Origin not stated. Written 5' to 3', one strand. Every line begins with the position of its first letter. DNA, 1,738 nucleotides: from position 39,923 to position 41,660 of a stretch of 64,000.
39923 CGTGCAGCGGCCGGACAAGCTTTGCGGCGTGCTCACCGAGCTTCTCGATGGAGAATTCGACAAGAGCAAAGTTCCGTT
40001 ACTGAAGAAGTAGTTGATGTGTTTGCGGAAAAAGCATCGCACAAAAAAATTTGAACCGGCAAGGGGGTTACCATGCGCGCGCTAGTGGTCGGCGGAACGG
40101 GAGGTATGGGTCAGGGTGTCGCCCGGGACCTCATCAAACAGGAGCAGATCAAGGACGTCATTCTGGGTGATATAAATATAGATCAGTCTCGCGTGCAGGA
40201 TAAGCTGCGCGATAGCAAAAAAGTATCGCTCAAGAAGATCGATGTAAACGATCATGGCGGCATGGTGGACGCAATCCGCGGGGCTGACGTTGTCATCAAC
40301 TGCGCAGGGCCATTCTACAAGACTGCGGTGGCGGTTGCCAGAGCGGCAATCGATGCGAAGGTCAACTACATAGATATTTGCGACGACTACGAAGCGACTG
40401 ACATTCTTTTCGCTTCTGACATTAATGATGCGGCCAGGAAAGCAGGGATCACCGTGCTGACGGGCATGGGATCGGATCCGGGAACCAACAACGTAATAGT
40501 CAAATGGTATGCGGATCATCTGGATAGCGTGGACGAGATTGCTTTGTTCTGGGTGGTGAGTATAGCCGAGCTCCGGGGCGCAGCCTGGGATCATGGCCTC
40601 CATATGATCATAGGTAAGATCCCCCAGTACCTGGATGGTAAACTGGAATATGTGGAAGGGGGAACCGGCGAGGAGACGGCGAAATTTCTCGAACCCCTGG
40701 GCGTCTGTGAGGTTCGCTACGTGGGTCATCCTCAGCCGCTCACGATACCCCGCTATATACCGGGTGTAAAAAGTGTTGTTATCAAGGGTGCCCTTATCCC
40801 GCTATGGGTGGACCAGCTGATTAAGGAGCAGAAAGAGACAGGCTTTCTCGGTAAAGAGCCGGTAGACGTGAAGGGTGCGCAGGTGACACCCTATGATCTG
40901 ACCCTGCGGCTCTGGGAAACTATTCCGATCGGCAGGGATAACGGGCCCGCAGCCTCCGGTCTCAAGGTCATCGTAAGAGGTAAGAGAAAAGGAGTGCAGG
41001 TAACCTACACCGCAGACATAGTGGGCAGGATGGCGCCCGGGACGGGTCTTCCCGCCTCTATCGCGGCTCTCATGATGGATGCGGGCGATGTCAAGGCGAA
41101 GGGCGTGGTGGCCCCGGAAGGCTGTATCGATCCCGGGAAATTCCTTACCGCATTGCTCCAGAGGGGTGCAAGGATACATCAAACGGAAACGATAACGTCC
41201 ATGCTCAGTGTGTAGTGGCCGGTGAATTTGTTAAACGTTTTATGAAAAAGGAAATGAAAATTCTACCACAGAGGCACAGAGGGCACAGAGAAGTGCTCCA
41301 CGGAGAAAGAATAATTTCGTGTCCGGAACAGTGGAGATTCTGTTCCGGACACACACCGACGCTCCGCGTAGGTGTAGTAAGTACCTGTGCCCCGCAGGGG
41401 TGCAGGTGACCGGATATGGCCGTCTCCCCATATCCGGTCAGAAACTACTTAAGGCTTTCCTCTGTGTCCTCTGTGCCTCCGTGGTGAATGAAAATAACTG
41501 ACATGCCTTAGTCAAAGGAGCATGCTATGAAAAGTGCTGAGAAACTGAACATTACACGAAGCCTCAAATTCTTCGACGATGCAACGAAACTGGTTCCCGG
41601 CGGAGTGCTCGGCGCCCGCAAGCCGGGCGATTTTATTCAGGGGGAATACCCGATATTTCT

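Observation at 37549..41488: Family 2: two direct ~227-nt repeats with a covarying hairpin bracket the mutase-large-subunit/epimerase/SDH segment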

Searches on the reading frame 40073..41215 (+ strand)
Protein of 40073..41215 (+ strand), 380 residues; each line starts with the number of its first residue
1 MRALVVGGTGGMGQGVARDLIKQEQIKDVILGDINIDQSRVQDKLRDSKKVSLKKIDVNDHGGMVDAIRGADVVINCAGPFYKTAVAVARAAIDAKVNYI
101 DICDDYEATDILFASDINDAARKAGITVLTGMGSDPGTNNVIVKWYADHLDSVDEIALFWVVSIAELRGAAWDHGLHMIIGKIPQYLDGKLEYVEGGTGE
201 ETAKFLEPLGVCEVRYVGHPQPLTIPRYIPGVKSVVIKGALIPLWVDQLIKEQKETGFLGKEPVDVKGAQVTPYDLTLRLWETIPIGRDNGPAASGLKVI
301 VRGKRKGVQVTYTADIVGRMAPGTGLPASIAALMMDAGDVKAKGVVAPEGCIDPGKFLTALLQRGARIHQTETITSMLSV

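Call 7: search_protein_families(library=pfam, proteins=[window:40073-41215:+])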
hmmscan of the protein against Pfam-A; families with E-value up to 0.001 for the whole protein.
window:40073-41215:+ (380 aa): 6 families
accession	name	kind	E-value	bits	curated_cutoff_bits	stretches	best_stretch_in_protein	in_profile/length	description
PF03435.24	Sacchrp_dh_NADP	-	1.9e-15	57.8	25.1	1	4-128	2-128/129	Saccharopine dehydrogenase NADP binding domain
PF01073.25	3Beta_HSD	-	8.8e-09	35.2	22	1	4-118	1-118/280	3-beta hydroxysteroid dehydrogenase/isomerase family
PF16653.10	Sacchrp_dh_C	-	1.8e-07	32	31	1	218-365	104-264/265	Saccharopine dehydrogenase C-terminal domain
PF13460.12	NAD_binding_10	-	1.1e-05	25.9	27.2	1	7-97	1-90/184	NAD(P)H-binding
PF05368.20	NmrA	-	1.4e-05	25.3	27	1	4-95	6-93/298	NmrA-like family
PF01370.27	Epimerase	-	0.00053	19.9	20.9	1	3-87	1-80/240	NAD dependent epimerase/dehydratase family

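Call 46: find_homologous_proteins(query=window:40073-41215:+, max_evalue=1e-60)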
Query window:40073-41215:+ (380 aa): 1749 proteins with E <= 1e-60 among 8000 candidates; the best 120 are listed.
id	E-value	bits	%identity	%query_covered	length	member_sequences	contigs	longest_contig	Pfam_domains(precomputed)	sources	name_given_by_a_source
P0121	1.2e-249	846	100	100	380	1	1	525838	PF05368.20,PF01073.26,PF16653.11,PF13460.13,PF03435.25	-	-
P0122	3.9e-239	811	95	100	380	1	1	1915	PF01073.26,PF16653.11,PF03435.25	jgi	jgi:lysine 6-dehydrogenase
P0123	3.9e-225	765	75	68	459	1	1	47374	PF05368.20,PF01073.26,PF16653.11,PF13460.13,PF00106.32,PF03435.25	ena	-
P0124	5.1e-223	758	89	100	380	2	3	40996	PF01073.26,PF16653.11,PF03435.25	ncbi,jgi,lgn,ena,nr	ncbi:MAG TPA: saccharopine dehydrogenase NADP-binding domain-containing protein [Syntrophorhabdales 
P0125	2.9e-222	756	88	100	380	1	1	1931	PF01073.26,PF16653.11,PF13460.13,PF03435.25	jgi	jgi:lysine 6-dehydrogenase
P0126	1.0e-219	747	88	96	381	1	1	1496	PF05368.20,PF01073.26,PF16653.11,PF13460.13,PF00106.32,PF03435.25,PF01370.28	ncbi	-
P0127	3.6e-216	736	86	100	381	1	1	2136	PF05368.20,PF01073.26,PF16653.11,PF13460.13,PF03435.25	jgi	jgi:saccharopine dehydrogenase (NAD+, L-lysine-forming)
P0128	1.4e-214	730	85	100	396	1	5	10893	PF05368.20,PF01073.26,PF16653.11,PF13460.13,PF03435.25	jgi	jgi:lysine 6-dehydrogenase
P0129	1.6e-214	730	85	100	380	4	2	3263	PF05368.20,PF01073.26,PF16653.11,PF13460.13,PF03435.25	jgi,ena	-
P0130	3.1e-214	729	85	100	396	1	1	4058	PF05368.20,PF01073.26,PF16653.11,PF13460.13,PF03435.25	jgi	jgi:lysine 6-dehydrogenase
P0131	1.3e-213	727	85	100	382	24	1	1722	PF05368.20,PF01073.26,PF16653.11,PF13460.13,PF03435.25,PF01370.28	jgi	jgi:saccharopine dehydrogenase (NAD+, L-lysine-forming)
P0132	1.8e-213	727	85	100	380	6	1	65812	PF05368.20,PF01073.26,PF16653.11,PF03435.25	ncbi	-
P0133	2.6e-213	726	86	100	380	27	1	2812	PF05368.20,PF01073.26,PF16653.11,PF13460.13,PF03435.25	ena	-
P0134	4.0e-213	726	85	100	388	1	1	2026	PF05368.20,PF01073.26,PF16653.11,PF13460.13,PF00106.32,PF03435.25,PF01370.28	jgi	jgi:lysine 6-dehydrogenase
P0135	6.1e-213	725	86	100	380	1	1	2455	PF05368.20,PF01073.26,PF16653.11,PF03435.25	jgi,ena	-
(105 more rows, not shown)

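Call 47: find_encoding_contigs(protein=P0124, flank=6000, max_places=3)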
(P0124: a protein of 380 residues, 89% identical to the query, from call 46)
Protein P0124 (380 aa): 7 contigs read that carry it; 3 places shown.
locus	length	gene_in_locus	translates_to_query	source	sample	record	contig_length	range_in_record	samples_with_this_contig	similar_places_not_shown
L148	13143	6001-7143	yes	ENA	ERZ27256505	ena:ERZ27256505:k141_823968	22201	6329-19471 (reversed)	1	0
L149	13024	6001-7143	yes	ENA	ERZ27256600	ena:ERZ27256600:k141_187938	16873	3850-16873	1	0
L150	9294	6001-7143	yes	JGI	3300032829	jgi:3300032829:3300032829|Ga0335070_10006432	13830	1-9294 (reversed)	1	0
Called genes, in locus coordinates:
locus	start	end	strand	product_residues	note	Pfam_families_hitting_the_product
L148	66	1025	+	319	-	PF03308:MeaB, PF00448:SRP54 (faint), PF02492:cobW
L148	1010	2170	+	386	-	PF02771:Acyl-CoA_dh_N, PF02770:Acyl-CoA_dh_M, PF00441:Acyl-CoA_dh_1, PF08028:Acyl-CoA_dh_2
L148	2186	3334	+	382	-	PF02771:Acyl-CoA_dh_N, PF02770:Acyl-CoA_dh_M, PF00441:Acyl-CoA_dh_1, PF08028:Acyl-CoA_dh_2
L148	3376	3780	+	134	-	PF02310:B12-binding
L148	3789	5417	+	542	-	PF01642:MM_CoA_mutase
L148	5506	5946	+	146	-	PF00903:Glyoxalase, PF13669:Glyoxalase_4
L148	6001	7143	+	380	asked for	PF01073:3Beta_HSD, PF03435:Sacchrp_dh_NADP, PF16653:Sacchrp_dh_C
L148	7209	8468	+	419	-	PF00202:Aminotran_3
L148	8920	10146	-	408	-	PF06050:HGD-D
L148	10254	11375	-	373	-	PF06050:HGD-D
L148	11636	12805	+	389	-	PF05977:MFS_3, PF07690:MFS_1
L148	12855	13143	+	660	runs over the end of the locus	PF00580:UvrD-helicase, PF01443:Viral_helicase1 (faint), PF13245:AAA_19, PF13361:UvrD_C, PF13538:UvrD_C_2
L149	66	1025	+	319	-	PF03308:MeaB, PF00448:SRP54 (faint), PF02492:cobW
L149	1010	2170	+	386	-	PF02771:Acyl-CoA_dh_N, PF02770:Acyl-CoA_dh_M, PF00441:Acyl-CoA_dh_1, PF08028:Acyl-CoA_dh_2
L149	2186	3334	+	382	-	PF02771:Acyl-CoA_dh_N, PF02770:Acyl-CoA_dh_M, PF00441:Acyl-CoA_dh_1, PF08028:Acyl-CoA_dh_2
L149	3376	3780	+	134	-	PF02310:B12-binding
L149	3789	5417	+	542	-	PF01642:MM_CoA_mutase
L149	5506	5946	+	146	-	PF00903:Glyoxalase, PF13669:Glyoxalase_4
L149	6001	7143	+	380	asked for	PF01073:3Beta_HSD, PF03435:Sacchrp_dh_NADP, PF16653:Sacchrp_dh_C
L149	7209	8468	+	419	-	PF00202:Aminotran_3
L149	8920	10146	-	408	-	PF06050:HGD-D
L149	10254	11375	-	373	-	PF06050:HGD-D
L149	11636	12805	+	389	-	PF05977:MFS_3, PF07690:MFS_1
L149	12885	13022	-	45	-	?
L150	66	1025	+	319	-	PF03308:MeaB, PF00448:SRP54 (faint), PF02492:cobW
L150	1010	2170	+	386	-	PF02771:Acyl-CoA_dh_N, PF02770:Acyl-CoA_dh_M, PF00441:Acyl-CoA_dh_1, PF08028:Acyl-CoA_dh_2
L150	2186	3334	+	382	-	PF02771:Acyl-CoA_dh_N, PF02770:Acyl-CoA_dh_M, PF00441:Acyl-CoA_dh_1, PF08028:Acyl-CoA_dh_2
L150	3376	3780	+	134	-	PF02310:B12-binding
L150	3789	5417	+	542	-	PF01642:MM_CoA_mutase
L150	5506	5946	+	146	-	PF00903:Glyoxalase, PF13669:Glyoxalase_4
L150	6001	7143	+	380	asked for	PF01073:3Beta_HSD, PF03435:Sacchrp_dh_NADP, PF16653:Sacchrp_dh_C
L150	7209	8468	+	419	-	PF00202:Aminotran_3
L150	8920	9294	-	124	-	?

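Call 48: find_encoding_contigs(protein=P0122, flank=2000, max_places=2)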
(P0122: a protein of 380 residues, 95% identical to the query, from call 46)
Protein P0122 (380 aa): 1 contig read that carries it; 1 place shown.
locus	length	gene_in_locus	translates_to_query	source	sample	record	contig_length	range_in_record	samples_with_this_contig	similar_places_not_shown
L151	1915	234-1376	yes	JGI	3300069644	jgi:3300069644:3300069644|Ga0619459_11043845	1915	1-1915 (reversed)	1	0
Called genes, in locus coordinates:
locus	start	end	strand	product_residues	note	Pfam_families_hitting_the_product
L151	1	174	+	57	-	?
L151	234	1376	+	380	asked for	PF01073:3Beta_HSD, PF03435:Sacchrp_dh_NADP, PF16653:Sacchrp_dh_C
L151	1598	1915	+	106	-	?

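Call 49: find_encoding_contigs(protein=P0132, flank=6000, max_places=2)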
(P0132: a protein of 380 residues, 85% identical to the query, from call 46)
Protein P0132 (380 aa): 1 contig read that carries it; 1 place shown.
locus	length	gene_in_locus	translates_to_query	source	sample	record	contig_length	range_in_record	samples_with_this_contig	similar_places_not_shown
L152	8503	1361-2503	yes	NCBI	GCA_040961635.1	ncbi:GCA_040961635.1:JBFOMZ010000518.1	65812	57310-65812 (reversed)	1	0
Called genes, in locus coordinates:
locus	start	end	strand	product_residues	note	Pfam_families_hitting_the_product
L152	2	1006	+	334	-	?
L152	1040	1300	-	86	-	-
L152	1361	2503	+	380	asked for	PF01073:3Beta_HSD, PF03435:Sacchrp_dh_NADP, PF05368:NmrA (weak), PF16653:Sacchrp_dh_C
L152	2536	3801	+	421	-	PF00202:Aminotran_3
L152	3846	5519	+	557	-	PF07969:Amidohydro_3 (faint), PF01026:TatD_DNase (weak), PF01979:Amidohydro_1, PF13382:Adenine_deam_C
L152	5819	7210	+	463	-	PF00291:PALP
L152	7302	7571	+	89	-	-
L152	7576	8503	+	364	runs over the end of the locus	PF00155:Aminotran_1_2, PF01041:DegT_DnrJ_EryC1 (weak)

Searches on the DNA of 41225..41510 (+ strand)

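Call 60: search_dna_similar(query=window:41225-41510:+, collection=plasmids, mode=distant, max_evalue=0.01, max_rows=20)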
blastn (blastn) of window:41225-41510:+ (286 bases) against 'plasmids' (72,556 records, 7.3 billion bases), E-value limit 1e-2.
Records with a match: 2; places in all: 2; records where one place covers at least 80% of the query: 0.
Best place of each record, by identity: 80-90% 2.
By first word of the organism name: Gemmatirosa 2.
By predicted mobility (MOB-suite, as given by PLSDB): non-mobilizable 2.
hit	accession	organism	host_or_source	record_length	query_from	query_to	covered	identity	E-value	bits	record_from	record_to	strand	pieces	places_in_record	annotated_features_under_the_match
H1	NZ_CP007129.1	Gemmatirosa kalamazoonensis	-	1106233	220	272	19%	83.3%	2e-3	51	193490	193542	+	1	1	record has no annotation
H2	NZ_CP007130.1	Gemmatirosa kalamazoonensis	-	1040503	229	266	13%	89.7%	2e-3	50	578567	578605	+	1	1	record has no annotation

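Call 61: search_dna_similar(query=window:41225-41510:+, collection=phages, mode=distant, max_evalue=0.01, max_rows=20)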
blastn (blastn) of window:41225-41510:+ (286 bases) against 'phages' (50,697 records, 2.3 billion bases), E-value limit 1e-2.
No match.

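Call 62: get_annotated_region(hit=H1, flank=400)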
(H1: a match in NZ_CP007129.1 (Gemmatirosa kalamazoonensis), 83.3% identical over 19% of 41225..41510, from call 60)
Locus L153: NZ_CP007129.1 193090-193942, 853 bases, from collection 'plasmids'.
description: Gemmatirosa kalamazoonensis strain KBS708 plasmid 1, complete sequence
organism: Gemmatirosa kalamazoonensis (NCBI taxid 861299)
taxonomy: Bacteria; Gemmatimonadota; Gemmatimonadia; Gemmatimonadales; Gemmatimonadaceae; Gemmatirosa; Gemmatirosa kalamazoonensis
host: -; source: -; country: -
typing (MOB-suite, as given by PLSDB): non-mobilizable
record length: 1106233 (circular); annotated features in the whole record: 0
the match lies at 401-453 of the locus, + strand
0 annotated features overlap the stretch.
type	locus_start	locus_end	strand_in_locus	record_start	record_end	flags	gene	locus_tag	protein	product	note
